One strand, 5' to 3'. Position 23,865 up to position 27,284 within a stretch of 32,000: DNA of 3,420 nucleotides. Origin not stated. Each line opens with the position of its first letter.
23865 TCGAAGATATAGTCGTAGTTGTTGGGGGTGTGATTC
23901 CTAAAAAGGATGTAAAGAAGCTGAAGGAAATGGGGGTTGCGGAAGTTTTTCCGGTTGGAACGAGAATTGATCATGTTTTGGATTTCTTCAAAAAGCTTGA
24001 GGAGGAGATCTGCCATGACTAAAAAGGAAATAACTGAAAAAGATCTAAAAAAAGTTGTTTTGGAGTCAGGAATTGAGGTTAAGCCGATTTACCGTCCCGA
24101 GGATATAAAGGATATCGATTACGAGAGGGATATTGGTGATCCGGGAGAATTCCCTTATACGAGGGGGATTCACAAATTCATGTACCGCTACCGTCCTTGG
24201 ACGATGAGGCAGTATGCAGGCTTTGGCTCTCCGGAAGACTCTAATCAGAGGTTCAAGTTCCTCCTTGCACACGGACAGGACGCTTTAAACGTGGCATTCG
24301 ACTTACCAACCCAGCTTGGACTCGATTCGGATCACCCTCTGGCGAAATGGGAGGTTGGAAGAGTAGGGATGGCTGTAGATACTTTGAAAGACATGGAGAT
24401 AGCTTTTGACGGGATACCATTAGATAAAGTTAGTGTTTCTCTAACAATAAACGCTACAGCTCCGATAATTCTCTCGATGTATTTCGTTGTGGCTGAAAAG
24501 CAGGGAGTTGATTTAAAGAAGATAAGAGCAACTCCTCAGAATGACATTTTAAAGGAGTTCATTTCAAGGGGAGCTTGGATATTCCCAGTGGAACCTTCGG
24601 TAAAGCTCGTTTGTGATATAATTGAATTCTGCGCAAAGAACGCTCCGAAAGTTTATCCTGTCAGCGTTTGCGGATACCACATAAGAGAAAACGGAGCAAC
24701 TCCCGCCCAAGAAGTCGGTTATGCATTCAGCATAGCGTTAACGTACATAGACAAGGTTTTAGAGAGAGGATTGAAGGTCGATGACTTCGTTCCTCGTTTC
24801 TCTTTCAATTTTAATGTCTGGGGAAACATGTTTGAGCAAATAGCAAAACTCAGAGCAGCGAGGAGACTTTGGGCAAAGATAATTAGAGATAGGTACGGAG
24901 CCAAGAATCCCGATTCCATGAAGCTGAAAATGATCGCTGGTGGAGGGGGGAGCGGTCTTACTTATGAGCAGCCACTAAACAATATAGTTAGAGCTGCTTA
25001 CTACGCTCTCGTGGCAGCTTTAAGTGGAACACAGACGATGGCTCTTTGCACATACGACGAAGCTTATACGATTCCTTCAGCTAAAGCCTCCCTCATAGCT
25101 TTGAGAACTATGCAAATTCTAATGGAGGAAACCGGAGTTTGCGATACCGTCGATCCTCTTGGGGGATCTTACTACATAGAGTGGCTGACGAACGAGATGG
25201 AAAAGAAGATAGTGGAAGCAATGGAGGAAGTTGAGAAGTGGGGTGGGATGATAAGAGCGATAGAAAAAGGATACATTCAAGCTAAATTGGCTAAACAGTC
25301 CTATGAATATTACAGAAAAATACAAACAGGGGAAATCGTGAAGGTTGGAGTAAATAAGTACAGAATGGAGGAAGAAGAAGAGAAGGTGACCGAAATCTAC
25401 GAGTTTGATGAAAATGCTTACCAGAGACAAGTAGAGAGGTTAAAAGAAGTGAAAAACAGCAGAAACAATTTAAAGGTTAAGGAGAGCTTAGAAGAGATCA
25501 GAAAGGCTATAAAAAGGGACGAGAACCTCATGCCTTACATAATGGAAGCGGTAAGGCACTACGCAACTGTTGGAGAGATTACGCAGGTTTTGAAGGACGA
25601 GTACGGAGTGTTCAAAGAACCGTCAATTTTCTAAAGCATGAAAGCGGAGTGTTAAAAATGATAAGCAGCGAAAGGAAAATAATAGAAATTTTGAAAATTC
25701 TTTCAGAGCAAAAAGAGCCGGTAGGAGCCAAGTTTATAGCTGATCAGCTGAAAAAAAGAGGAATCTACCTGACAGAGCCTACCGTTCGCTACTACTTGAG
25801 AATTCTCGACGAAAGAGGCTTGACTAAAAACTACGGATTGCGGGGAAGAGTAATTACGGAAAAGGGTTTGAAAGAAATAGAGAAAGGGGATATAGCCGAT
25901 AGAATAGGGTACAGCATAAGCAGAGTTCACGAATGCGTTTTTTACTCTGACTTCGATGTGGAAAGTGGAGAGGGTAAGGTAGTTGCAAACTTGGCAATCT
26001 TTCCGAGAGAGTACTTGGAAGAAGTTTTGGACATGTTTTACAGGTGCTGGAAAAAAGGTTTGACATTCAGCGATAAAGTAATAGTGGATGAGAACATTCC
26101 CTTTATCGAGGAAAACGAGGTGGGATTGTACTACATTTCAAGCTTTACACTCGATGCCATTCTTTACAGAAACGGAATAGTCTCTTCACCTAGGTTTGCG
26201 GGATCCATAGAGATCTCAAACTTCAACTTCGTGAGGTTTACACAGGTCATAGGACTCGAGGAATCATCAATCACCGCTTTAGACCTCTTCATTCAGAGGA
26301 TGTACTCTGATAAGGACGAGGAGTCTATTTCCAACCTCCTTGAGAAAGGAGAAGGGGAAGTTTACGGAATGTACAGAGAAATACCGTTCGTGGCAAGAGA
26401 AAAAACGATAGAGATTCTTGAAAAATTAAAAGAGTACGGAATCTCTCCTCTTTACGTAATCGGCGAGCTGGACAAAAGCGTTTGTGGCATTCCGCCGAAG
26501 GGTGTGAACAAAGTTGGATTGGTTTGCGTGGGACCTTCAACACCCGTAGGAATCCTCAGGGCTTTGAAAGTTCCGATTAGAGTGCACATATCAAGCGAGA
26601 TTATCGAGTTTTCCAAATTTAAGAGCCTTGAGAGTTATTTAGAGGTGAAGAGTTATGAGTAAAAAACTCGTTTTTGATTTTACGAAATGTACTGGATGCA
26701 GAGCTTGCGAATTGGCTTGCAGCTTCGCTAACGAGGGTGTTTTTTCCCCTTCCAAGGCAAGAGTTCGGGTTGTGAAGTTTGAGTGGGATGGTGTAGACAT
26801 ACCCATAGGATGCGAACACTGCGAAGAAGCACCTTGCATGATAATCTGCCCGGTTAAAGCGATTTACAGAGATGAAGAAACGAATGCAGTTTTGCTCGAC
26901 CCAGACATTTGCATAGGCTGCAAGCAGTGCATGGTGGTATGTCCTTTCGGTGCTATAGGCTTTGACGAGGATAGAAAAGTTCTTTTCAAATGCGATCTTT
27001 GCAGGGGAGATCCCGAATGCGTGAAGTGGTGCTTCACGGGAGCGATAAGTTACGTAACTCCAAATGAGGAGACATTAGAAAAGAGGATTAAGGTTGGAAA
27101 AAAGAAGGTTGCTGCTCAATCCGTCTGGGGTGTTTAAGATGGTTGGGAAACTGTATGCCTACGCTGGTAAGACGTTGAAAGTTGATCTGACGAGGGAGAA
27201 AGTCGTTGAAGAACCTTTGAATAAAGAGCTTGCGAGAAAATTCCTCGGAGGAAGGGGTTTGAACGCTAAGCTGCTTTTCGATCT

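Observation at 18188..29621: An 11-gene tightly coupled operon combines a HyuAB carboxylase-type enzyme, V4R sensor, ACAD, B12 mutase, NrpR-like regulator and a W-AOR module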

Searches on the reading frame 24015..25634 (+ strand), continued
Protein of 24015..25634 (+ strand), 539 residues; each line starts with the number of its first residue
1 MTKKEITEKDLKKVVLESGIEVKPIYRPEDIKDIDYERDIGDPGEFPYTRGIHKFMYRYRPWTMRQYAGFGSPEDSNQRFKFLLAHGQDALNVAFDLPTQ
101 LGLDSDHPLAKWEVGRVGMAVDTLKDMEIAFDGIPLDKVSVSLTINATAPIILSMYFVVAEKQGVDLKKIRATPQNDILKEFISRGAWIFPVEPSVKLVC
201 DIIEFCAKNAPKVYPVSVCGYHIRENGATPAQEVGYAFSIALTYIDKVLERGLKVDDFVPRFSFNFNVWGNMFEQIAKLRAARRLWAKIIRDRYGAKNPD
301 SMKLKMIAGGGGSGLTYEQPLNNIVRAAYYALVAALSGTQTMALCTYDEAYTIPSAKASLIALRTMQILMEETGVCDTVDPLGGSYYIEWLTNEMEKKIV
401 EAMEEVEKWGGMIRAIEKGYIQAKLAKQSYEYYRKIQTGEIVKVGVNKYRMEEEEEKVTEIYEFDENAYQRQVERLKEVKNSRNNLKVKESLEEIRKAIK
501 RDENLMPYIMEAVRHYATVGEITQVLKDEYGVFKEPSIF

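Call 59: search_solved_structures(query=window:24015-25631:+, max_evalue=1e-20, show_alignments=2)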
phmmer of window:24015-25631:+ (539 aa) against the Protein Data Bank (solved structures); distinct sequences matched with E-value up to 1e-20: 10.
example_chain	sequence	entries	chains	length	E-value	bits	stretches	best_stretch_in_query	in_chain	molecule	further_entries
4r3u_A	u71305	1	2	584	6.3e-151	506.9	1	22-539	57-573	2-hydroxyisobutyryl-CoA mutase large subunit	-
8gju_J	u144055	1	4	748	6e-127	427.7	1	3-534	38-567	Methylmalonyl-CoA mutase, mitochondrial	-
2xij_A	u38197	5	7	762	6.3e-127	427.7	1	3-534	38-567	METHYLMALONYL-COA MUTASE, MITOCHONDRIAL | Methylmalonyl-CoA mutase, mitochondrial precursor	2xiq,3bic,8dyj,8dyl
1req_A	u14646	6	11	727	4.4e-109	368.8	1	22-533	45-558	METHYLMALONYL-COA MUTASE | PROTEIN (METHYLMALONYL-COA MUTASE)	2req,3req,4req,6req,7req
5req_A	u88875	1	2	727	1.6e-108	367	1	22-533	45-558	PROTEIN (METHYLMALONYL-COA MUTASE ALPHA-SUBUNIT)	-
1e1c_A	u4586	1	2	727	1.1e-107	364.2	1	22-533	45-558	METHYLMALONYL-COA MUTASE ALPHA CHAIN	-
6oxc_A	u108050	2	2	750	9.4e-107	361.1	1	18-532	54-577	Methylmalonyl-CoA mutase large subunit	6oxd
8ssl_A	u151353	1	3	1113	2.2e-70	241.1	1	167-533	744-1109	Fused isobutyryl-CoA mutase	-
4xc6_A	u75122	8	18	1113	2.2e-70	241.1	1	167-533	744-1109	Isobutyryl-CoA mutase fused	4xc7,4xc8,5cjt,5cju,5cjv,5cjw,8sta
1e1c_B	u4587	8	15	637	1.1e-23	87.1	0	191-424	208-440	METHYLMALONYL-COA MUTASE BETA CHAIN | METHYLMALONYL-COA MUTASE | PROTEIN (METHYLMALONYL-COA MUTASE BETA-SUBUNIT)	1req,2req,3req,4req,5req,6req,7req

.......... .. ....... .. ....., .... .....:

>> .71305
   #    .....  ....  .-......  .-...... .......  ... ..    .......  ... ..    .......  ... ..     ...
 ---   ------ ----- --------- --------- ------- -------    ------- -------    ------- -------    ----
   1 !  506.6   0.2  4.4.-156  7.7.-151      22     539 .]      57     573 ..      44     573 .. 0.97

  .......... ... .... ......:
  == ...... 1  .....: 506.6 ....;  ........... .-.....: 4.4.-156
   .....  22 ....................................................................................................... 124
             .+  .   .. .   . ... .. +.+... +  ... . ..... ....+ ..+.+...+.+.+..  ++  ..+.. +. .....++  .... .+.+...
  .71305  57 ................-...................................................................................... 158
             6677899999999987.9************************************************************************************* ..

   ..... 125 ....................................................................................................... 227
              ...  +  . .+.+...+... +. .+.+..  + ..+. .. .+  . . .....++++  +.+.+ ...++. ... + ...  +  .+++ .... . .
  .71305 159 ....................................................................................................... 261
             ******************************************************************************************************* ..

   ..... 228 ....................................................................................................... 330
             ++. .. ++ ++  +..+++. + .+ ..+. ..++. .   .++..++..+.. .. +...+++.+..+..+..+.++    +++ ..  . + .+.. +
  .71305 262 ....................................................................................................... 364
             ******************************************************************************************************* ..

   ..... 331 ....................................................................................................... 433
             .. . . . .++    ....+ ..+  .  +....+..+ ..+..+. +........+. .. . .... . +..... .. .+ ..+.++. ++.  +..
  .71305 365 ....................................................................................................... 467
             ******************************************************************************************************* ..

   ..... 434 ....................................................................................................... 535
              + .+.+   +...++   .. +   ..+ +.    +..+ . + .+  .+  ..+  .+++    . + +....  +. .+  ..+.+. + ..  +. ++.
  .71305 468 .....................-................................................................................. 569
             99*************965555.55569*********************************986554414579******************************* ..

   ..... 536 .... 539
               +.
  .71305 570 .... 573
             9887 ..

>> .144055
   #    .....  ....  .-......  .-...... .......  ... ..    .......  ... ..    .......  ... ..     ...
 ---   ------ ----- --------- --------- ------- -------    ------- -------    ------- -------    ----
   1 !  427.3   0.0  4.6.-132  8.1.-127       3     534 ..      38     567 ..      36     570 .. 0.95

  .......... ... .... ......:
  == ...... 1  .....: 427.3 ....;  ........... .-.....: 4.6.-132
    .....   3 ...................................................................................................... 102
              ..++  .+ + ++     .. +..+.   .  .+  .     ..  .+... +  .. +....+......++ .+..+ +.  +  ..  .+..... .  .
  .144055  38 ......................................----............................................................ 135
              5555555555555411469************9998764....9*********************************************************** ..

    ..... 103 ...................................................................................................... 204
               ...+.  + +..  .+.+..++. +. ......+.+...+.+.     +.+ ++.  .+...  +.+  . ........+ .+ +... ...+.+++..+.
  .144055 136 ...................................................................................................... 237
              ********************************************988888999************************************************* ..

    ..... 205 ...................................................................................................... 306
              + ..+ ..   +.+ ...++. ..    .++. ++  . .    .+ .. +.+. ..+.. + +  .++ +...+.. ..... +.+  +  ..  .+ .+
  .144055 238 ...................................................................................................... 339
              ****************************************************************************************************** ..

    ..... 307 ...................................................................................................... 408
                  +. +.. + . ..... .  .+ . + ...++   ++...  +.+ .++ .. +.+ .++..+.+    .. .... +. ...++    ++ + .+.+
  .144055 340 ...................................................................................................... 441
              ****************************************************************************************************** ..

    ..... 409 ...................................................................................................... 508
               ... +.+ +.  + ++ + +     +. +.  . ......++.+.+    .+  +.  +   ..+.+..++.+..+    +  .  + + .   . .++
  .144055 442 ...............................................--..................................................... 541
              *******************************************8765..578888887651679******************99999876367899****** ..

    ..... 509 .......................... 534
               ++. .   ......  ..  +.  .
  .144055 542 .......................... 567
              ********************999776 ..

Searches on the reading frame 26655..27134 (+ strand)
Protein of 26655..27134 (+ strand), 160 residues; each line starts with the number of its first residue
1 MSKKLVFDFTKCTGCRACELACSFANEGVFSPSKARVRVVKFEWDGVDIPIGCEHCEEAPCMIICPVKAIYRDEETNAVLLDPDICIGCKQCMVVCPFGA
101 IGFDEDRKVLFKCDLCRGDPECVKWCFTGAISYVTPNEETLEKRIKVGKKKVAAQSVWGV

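Call 4: search_protein_families(library=pfam, proteins=[window:26655-27134:+])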
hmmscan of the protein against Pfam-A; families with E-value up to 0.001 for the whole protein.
window:26655-27134:+ (160 aa): 14 families
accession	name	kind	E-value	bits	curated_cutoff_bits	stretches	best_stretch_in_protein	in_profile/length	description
PF13247.11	Fer4_11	-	5.8e-18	65.4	26.2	1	50-132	7-96/100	4Fe-4S dicluster domain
PF12838.12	Fer4_7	-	1.9e-15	57.5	27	3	53-100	2-52/52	4Fe-4S dicluster domain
PF00037.32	Fer4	-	1.1e-11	44.5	21.1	2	81-101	3-23/24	4Fe-4S binding domain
PF12837.12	Fer4_6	-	1.2e-11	44.4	25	1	82-101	5-24/24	4Fe-4S binding domain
PF13237.11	Fer4_10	-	1e-10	41.8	25.5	2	79-126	2-52/53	4Fe-4S dicluster domain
PF13187.11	Fer4_9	-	4.7e-10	39.8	27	2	86-131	2-52/52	4Fe-4S dicluster domain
PF12797.12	Fer4_2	-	6.4e-10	38.8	24.5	2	79-98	3-22/22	4Fe-4S binding domain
PF14697.11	Fer4_21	-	5.2e-08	33.3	35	2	81-131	3-57/59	4Fe-4S dicluster domain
PF12798.12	Fer4_3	-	3e-06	28.1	27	0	86-100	1-15/15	4Fe-4S binding domain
PF25160.1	LdpA_Fe-S-bd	-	3.5e-06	27.2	27.6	1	58-101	6-43/49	LdpA Fe-S cluster-binding domain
PF13484.11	Fer4_16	-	5.3e-06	27.6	30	0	86-104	2-20/66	4Fe-4S double cluster binding domain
PF12800.12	Fer4_4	-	3.1e-05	24.4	24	1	83-99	1-17/17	4Fe-4S binding domain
PF13183.11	Fer4_8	-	0.00021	22.2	27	0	10-68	3-67/68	4Fe-4S dicluster domain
PF13534.11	Fer4_17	-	0.00047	21.1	22.2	0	86-105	2-20/61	4Fe-4S dicluster domain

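Call 51: search_solved_structures(query=window:26655-27134:+, max_evalue=0.00001)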
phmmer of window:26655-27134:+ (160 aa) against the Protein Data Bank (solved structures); distinct sequences matched with E-value up to 0.00001: 35.
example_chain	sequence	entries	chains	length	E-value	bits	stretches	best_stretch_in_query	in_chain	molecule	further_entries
8c0z_C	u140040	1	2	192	3.6e-40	140.9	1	3-137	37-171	Iron-sulfur cluster-binding protein potential subunit of aldehyde oxidoreductase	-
9mqx_E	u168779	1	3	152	4.5e-36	127.6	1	1-145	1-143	Fe-S-cluster-containing hydrogenase subunit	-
6x1o_B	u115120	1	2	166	5.4e-25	91.5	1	10-137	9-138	Oxidoreductase, Fe-S subunit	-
6x6u_B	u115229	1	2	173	6e-25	91.4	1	10-137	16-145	Oxidoreductase, Fe-S subunit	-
7qv7_B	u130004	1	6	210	3.6e-24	88.8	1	6-112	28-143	Hydrogen dependent carbon dioxide reductase subunit HycB4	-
7z0s_B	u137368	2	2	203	1.1e-23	87.3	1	2-108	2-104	Formate hydrogenlyase subunit 2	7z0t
7qv7_A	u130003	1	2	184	1.4e-23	86.9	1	5-105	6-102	Hydrogen dependent carbon dioxide reductase subunit HycB3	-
6cz7_B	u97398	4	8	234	4.3e-19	72.3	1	5-104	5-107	4Fe-4S ferredoxin, iron-sulfur binding domain protein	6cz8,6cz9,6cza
9vap_B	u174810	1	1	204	1e-16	64.6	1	4-121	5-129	4Fe-4S dicluster domain-containing protein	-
1kqf_B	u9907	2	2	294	1.6e-15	60.7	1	50-149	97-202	FORMATE DEHYDROGENASE, NITRATE-INDUCIBLE, IRON-SULFUR SUBUNIT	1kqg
4z3w_E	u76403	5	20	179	4e-14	56.1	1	3-153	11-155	Iron-sulfur cluster-binding oxidoreductase, putative benzoyl-CoA reductase electron transf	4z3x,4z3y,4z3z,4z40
2vpw_B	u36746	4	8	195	2.8e-13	53.4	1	5-129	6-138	NRFC PROTEIN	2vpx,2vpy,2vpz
2ivf_B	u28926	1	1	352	3.6e-12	49.8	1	53-117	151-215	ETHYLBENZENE DEHYDROGENASE BETA-SUBUNIT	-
9sw6_G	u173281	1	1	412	2.2e-11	47.2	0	80-132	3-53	Polyferredoxin protein MvhB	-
1q16_B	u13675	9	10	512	9.1e-11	45.2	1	49-117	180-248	Respiratory nitrate reductase 1 beta chain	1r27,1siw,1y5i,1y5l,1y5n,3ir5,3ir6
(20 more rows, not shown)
